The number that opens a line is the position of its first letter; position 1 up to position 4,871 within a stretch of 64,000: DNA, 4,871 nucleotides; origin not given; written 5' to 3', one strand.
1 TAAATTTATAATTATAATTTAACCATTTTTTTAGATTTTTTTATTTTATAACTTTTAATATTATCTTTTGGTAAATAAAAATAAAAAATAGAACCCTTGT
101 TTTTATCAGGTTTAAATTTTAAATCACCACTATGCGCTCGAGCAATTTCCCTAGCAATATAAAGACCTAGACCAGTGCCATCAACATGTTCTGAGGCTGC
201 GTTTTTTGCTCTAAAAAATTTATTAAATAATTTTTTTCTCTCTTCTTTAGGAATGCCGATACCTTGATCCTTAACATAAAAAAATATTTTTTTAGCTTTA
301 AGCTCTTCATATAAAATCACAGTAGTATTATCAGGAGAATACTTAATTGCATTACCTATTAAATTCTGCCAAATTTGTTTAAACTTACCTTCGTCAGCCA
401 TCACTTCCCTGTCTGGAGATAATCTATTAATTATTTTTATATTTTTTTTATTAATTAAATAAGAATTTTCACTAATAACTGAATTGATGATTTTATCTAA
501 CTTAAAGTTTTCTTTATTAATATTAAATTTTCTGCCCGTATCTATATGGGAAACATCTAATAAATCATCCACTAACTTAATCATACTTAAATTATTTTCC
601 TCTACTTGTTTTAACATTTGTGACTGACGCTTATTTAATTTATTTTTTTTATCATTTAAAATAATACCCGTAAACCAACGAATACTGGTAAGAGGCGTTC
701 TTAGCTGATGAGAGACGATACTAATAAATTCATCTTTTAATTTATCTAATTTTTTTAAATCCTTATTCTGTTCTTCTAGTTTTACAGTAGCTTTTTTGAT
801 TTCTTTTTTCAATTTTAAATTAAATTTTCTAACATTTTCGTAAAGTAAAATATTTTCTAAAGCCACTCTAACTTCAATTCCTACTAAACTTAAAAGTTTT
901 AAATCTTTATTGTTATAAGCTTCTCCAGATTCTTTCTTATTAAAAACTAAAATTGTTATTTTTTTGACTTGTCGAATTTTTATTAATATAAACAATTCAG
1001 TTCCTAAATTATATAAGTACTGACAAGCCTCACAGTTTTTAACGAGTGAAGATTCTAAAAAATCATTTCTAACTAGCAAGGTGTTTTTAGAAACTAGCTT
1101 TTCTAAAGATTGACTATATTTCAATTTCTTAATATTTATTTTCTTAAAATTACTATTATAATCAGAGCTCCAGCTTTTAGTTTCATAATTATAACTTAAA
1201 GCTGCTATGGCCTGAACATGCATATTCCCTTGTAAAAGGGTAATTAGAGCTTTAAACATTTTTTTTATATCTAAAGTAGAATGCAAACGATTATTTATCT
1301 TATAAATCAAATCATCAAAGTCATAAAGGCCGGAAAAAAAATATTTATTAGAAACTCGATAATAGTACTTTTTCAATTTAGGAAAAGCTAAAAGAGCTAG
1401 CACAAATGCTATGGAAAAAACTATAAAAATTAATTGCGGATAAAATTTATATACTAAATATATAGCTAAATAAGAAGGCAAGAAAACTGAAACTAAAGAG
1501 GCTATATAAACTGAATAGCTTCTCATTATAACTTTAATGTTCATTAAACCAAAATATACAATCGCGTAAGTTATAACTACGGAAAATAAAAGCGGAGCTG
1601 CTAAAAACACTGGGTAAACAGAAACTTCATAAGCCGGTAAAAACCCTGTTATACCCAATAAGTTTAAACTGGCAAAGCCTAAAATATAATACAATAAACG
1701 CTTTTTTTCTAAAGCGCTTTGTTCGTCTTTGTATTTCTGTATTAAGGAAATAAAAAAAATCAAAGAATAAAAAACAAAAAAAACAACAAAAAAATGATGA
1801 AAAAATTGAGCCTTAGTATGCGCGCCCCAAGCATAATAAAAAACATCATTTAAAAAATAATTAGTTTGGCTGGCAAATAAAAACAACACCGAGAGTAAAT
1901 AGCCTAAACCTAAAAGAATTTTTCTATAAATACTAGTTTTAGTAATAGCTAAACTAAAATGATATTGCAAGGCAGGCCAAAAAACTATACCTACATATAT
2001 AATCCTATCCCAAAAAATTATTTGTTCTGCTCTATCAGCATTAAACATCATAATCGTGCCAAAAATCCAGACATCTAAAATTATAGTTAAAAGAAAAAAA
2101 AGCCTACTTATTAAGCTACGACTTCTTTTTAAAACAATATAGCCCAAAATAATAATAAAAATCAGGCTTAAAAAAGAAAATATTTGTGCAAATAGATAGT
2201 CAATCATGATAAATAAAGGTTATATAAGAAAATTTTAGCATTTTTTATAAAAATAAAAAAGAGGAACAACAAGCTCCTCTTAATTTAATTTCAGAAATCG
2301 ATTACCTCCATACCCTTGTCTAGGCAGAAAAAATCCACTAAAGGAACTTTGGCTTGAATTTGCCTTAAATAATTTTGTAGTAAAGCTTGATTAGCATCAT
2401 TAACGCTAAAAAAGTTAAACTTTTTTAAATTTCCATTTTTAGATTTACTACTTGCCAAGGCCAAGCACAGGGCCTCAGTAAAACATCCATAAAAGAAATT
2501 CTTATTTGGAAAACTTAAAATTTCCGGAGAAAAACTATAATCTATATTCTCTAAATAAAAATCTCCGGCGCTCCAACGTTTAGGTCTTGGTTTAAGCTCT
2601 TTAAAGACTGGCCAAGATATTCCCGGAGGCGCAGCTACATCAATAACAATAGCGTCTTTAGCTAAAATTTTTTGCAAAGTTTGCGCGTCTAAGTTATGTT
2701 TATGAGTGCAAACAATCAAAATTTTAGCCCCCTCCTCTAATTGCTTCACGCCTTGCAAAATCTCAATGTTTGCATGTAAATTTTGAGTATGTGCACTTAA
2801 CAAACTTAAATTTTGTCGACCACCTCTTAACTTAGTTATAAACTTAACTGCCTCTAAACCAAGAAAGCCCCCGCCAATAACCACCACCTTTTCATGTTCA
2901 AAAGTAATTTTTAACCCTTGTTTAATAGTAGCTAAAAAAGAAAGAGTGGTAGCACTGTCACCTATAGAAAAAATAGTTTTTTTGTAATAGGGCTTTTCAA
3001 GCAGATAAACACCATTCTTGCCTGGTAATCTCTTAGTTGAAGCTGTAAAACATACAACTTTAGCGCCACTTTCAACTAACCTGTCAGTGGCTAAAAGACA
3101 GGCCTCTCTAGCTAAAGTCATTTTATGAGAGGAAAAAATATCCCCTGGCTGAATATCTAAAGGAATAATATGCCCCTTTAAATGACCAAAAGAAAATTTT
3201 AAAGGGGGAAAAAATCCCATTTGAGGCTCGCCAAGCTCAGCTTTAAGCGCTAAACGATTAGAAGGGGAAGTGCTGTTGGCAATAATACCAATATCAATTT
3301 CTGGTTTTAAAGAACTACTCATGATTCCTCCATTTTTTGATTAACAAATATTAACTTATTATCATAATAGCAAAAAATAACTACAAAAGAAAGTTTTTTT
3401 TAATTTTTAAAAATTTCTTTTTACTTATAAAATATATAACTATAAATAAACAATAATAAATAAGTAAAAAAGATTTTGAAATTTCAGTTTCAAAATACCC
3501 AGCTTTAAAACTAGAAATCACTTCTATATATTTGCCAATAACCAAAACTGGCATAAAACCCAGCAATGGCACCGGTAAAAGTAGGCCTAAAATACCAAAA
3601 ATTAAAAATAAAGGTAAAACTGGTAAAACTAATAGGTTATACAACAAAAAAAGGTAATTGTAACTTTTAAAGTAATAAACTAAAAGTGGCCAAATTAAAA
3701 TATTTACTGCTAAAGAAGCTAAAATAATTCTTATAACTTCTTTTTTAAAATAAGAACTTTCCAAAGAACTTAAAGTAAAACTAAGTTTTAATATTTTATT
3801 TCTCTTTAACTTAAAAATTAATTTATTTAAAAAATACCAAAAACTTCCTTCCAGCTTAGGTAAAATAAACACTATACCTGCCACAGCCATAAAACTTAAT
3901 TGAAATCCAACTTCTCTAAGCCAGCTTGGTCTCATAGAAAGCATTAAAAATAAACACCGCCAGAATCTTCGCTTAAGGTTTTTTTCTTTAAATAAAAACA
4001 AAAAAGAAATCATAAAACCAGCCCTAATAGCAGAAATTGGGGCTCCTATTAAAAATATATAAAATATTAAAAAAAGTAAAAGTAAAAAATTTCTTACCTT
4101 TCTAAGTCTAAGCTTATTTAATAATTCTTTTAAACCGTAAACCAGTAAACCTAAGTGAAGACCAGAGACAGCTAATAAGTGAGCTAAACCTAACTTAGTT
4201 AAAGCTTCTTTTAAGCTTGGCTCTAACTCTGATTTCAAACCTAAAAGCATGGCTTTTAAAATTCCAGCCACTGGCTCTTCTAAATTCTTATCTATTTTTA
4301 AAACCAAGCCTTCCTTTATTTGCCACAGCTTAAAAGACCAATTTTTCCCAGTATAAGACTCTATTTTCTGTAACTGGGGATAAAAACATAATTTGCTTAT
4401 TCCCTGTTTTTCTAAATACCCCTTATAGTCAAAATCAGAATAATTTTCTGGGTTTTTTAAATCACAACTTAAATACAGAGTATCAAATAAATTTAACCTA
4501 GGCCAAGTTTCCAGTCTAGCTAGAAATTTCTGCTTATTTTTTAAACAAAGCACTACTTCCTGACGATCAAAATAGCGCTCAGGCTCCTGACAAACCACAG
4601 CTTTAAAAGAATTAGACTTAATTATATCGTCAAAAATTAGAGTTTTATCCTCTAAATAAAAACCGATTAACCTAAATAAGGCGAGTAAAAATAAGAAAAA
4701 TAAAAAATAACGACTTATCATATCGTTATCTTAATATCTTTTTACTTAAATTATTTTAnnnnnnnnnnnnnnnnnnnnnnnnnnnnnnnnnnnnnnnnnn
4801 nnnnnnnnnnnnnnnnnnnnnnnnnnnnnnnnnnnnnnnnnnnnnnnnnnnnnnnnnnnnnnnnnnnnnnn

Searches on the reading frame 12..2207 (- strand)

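Call 35: search_protein_families(library=pfam, proteins=[window:12-2207:-], max_evalue=0.001)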
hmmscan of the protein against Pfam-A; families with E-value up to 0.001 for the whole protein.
window:12-2207:- (731 aa): 3 families
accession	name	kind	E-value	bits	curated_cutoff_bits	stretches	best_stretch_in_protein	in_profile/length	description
PF02518.31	HATPase_c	-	3.8e-23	82.5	26.4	1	605-715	2-110/111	Histidine kinase-, DNA gyrase B-, and HSP90-like ATPase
PF00512.31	HisKA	-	2.1e-15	57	26.9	1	491-558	2-66/66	His Kinase A (phospho-acceptor) domain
PF16927.11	HisKA_7TM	-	6.8e-10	39.6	28.6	1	12-224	3-222/224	N-terminal 7TM region of histidine kinase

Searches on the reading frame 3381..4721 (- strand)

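Call 35: search_protein_families(library=pfam, proteins=[window:3381-4721:-], max_evalue=0.001)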
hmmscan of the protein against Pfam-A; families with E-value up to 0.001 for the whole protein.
window:3381-4721:- (446 aa): 1 family
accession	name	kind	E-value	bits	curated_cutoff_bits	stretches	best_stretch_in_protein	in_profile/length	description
PF03772.21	Competence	-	2.2e-40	139.2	23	1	158-432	1-265/270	Competence protein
